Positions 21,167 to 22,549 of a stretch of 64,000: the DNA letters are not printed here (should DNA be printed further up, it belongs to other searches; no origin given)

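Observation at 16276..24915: Cluster of three short VanA/TsaM-type Rieske oxygenase alpha subunits with two MFS transporters and a TonB-dependent receptor, but no reductase or ferredoxin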

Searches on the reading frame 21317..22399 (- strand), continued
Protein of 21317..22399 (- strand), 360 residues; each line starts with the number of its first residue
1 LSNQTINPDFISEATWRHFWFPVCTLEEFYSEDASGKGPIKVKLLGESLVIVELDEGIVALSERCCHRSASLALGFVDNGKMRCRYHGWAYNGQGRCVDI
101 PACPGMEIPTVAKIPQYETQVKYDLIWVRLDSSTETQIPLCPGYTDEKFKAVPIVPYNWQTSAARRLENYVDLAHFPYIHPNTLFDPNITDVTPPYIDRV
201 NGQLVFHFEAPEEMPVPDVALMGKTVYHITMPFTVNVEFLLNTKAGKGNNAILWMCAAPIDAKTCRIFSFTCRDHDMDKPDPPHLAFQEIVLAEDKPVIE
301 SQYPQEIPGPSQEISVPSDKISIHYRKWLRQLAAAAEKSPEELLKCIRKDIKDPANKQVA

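Call 35: search_protein_families(library=pfam, proteins=[L025:2080-3534:-, L035:3143-4327:+, L012:3170-4420:-, L012:9127-9984:+, L006:7416-8600:+, L010:1987-2874:+, L012:4618-5700:+, L009:6326-7378:+, L009:5595-6323:+, L067:12234-13265:-])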
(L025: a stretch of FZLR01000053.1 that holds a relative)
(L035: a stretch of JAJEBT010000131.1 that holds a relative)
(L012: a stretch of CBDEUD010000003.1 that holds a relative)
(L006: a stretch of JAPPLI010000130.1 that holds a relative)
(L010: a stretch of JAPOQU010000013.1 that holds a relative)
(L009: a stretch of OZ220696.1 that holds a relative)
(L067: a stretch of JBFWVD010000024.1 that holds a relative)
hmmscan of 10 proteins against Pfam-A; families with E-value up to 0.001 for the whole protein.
L025:2080-3534:- (484 aa): 1 family
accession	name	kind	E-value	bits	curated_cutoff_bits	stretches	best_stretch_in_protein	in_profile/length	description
PF00860.26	Xan_ur_permease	-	9.5e-84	281.8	27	1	48-436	2-387/389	Permease family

L035:3143-4327:+ (394 aa): 0 families

L012:3170-4420:- (416 aa): 5 families
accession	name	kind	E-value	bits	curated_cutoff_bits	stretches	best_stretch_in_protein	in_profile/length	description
PF03466.25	LysR_substrate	-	1.8e-35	122.7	28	1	199-406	3-207/209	LysR substrate binding domain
PF00126.33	HTH_1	-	6.9e-30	103.2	26.6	2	13-71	1-59/60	Bacterial regulatory helix-turn-helix protein, lysR family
PF13556.12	HTH_30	-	0.00028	21.1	27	0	125-158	11-44/59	PucR C-terminal helix-turn-helix domain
PF08279.18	HTH_11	-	0.00037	20.8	25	0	133-156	22-44/55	HTH domain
PF13384.12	HTH_23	-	0.00071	19.8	24.6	0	115-145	6-36/50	Homeodomain-like domain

L012:9127-9984:+ (285 aa): 1 family
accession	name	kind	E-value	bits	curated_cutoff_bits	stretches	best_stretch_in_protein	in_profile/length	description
PF02900.23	LigB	-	1.6e-57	195.1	26.3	1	8-266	3-261/269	Catalytic LigB subunit of aromatic ring-opening dioxygenase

L006:7416-8600:+ (394 aa): 3 families
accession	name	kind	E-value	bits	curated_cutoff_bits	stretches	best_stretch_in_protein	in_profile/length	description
PF01494.25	FAD_binding_3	-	1.8e-70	238.4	22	1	3-336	2-344/349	FAD binding domain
PF13450.12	NAD_binding_8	-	1.5e-05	25.6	21.9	1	7-36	1-30/68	NAD(P)-binding Rossmann-like domain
PF01266.30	DAO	-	0.00013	22.1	27.9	0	5-34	2-31/353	FAD dependent oxidoreductase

L010:1987-2874:+ (295 aa): 1 family
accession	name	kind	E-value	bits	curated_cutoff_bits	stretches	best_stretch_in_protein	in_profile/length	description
PF04909.20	Amidohydro_2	-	1.3e-56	192.9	26.4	1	25-289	1-287/289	Amidohydrolase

L012:4618-5700:+ (360 aa): 2 families
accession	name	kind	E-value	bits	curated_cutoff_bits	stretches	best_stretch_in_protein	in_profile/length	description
PF04303.18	PrpF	-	2.9e-96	323.1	27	1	5-355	3-371/371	PrpF protein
PF05544.16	Pro_racemase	-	7.1e-05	22.5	27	1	60-124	55-113/325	Proline racemase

L009:6326-7378:+ (350 aa): 1 family
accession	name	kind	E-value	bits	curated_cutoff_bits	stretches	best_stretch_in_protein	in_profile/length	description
PF04909.20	Amidohydro_2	-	1.8e-51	176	26.4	1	3-331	1-287/289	Amidohydrolase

L009:5595-6323:+ (242 aa): 1 family
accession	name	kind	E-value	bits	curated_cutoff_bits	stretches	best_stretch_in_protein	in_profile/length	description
PF03737.21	RraA-like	-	7e-48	163.1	24.5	1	36-183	2-152/152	Aldolase/RraA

L067:12234-13265:- (343 aa): 4 families
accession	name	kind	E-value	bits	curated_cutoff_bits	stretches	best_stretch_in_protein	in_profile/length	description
PF00005.33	ABC_tran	-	7.7e-32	111.2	25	1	60-200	1-136/137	ABC transporter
PF13304.12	AAA_21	-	2.3e-17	64.5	27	1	162-235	227-303/304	AAA domain, putative AbiEii toxin, Type IV TA system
PF02463.25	SMC_N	-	0.00017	21.5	40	0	71-95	25-49/220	RecF/RecN/SMC N terminal domain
PF13732.12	DrrA1-3_C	-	0.00025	22.2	27.4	1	254-332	1-79/81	ATP-binding protein DrrA1-3-like, C-terminal domain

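Call 36: search_protein_families(library=pfam, proteins=[L024:3289-5049:+, L030:15491-17203:+, L026:17506-18717:+, L025:5169-6314:+, L031:18938-20077:-, L026:15266-17461:-, L034:14152-15135:-, L025:8513-9955:-, L005:12423-14681:+, L081:7629-8660:+])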
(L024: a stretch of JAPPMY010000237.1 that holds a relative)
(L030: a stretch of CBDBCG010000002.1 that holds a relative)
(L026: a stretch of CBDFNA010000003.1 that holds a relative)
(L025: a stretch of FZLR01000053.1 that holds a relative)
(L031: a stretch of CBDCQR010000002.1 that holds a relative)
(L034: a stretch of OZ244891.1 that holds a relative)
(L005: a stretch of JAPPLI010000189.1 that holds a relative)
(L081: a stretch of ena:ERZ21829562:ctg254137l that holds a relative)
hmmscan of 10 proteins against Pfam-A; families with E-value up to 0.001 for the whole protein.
L024:3289-5049:+ (586 aa): 2 families
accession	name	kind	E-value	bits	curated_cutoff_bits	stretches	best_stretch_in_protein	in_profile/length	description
PF00501.34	AMP-binding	-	2.2e-71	241.1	29.9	1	63-444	4-384/384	AMP-binding enzyme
PF13193.12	AMP-binding_C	-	1.9e-19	70.8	24.5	1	494-568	2-76/76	AMP-binding enzyme C-terminal domain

L030:15491-17203:+ (570 aa): 0 families

L026:17506-18717:+ (403 aa): 0 families

L025:5169-6314:+ (381 aa): 1 family
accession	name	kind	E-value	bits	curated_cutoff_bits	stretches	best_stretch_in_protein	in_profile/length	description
PF04168.17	Alpha-E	-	9.9e-63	213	20.8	1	52-371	1-294/294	A predicted alpha-helical domain with a conserved ER motif.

L031:18938-20077:- (379 aa): 2 families
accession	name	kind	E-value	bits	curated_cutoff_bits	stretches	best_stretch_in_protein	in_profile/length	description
PF07228.17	SpoIIE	-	4.1e-54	183.9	25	1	184-374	2-191/192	Stage II sporulation protein E (SpoIIE)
PF00072.30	Response_reg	-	3.5e-23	82.3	30.2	1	8-111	7-109/111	Response regulator receiver domain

L026:15266-17461:- (731 aa): 4 families
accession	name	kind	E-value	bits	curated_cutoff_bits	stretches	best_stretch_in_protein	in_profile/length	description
PF02518.31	HATPase_c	-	5.6e-21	75.5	26.4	1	605-730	4-109/111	Histidine kinase-, DNA gyrase B-, and HSP90-like ATPase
PF00672.30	HAMP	-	1.9e-12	47.7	25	1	354-401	2-49/53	HAMP domain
PF00512.31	HisKA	-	5.1e-09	36.5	26.9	1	449-483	2-37/66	His Kinase A (phospho-acceptor) domain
PF21689.3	TorS_sensor_domain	-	2.4e-07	31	27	1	49-157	1-109/275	Sensor protein TorS, sensor domain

L034:14152-15135:- (327 aa): 0 families

L025:8513-9955:- (480 aa): 3 families
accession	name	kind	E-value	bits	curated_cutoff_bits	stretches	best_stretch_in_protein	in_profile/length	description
PF13458.12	Peripla_BP_6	-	2.3e-59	202.2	31.7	1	125-462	5-338/343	Periplasmic binding protein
PF01094.35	ANF_receptor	-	1.2e-12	48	25.4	1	144-343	5-210/353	Receptor family ligand binding region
PF13433.12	Peripla_BP_5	-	6.8e-07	29.2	27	1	131-362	10-238/363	Periplasmic binding protein domain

L005:12423-14681:+ (752 aa): 3 families
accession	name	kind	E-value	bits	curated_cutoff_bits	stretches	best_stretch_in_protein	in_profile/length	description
PF02738.23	MoCoBD_1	-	2e-76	256.7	27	1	146-385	2-243/244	Molybdopterin cofactor-binding domain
PF20256.3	MoCoBD_2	-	1.2e-56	192.7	27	1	427-688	17-283/283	Molybdopterin cofactor-binding domain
PF01315.27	Ald_Xan_dh_C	-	1.1e-26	93.7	31.3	1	24-128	2-109/110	Aldehyde oxidase and xanthine dehydrogenase, a/b hammerhead domain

L081:7629-8660:+ (343 aa): 0 families

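Call 39: find_encoding_contigs(protein=P0018, flank=8000, max_places=2)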
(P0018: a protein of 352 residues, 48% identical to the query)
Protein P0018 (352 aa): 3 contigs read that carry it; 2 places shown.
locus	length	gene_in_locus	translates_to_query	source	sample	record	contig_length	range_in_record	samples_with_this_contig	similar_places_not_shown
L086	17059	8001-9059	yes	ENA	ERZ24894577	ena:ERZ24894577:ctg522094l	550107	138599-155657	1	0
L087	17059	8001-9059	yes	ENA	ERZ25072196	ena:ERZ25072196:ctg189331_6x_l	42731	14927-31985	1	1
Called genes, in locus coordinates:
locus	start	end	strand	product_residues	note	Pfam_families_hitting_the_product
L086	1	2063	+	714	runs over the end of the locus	PF04879:Molybdop_Fe4S4 (weak), PF00384:Molybdopterin, PF01568:Molydop_binding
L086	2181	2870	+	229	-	PF00753:Lactamase_B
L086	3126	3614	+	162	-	PF01047:MarR, PF12802:MarR_2, PF13412:HTH_24 (weak)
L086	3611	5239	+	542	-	PF00501:AMP-binding, PF13193:AMP-binding_C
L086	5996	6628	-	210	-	PF02798:GST_N, PF13417:GST_N_3, PF13409:GST_N_2, PF00043:GST_C, PF14497:GST_C_3 (weak), PF13410:GST_C_2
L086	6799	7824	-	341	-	PF02353:CMAS, PF01209:Ubie_methyltran, PF13489:Methyltransf_23, PF13847:Methyltransf_31, PF08241:Methyltransf_11, PF08242:Methyltransf_12, PF13649:Methyltransf_25, PF08498:Sterol_MT_C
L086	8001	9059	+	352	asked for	PF00355:Rieske, PF19112:VanA_C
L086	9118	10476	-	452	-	PF00860:Xan_ur_permease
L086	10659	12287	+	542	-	PF04174:CP_ATPgrasp_1, PF14403:CP_ATPgrasp_2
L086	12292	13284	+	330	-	PF04168:Alpha-E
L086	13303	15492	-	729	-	PF00672:HAMP, PF00512:HisKA (weak), PF02518:HATPase_c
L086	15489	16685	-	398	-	PF13433:Peripla_BP_5 (weak), PF13458:Peripla_BP_6, PF01094:ANF_receptor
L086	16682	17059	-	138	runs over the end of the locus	PF13581:HATPase_c_2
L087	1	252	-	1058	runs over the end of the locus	-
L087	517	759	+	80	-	-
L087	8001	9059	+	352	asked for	PF00355:Rieske, PF19112:VanA_C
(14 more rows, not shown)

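Call 40: find_encoding_contigs(protein=P0003, flank=10000, max_places=2)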
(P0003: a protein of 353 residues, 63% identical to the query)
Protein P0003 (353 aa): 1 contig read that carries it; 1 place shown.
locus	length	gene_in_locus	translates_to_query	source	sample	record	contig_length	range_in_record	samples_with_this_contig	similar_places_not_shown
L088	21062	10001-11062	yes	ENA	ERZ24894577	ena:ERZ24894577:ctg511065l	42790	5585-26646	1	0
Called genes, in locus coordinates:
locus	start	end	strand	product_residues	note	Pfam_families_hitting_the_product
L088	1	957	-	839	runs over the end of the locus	PF07715:Plug, PF00593:TonB_dep_Rec_b-barrel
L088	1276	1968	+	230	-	PF03446:NAD_binding_2 (faint), PF09130:DUF1932 (weak)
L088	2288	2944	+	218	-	PF04909:Amidohydro_2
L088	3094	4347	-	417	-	PF00126:HTH_1, PF03466:LysR_substrate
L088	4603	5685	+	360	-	PF04303:PrpF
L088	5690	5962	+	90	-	PF03737:RraA-like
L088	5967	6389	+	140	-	PF03737:RraA-like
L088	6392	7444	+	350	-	PF04909:Amidohydro_2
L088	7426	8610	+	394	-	PF01266:DAO (faint), PF01494:FAD_binding_3, PF13450:NAD_binding_8 (faint)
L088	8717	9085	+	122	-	PF07746:LigA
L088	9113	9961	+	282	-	PF02900:LigB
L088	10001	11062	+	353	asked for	PF00355:Rieske, PF19112:VanA_C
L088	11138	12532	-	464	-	PF12390:Se-cys_synth_N, PF03841:SelA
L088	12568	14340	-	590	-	PF01425:Amidase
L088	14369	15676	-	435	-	PF12867:DinB_2, PF03781:FGE-sulfatase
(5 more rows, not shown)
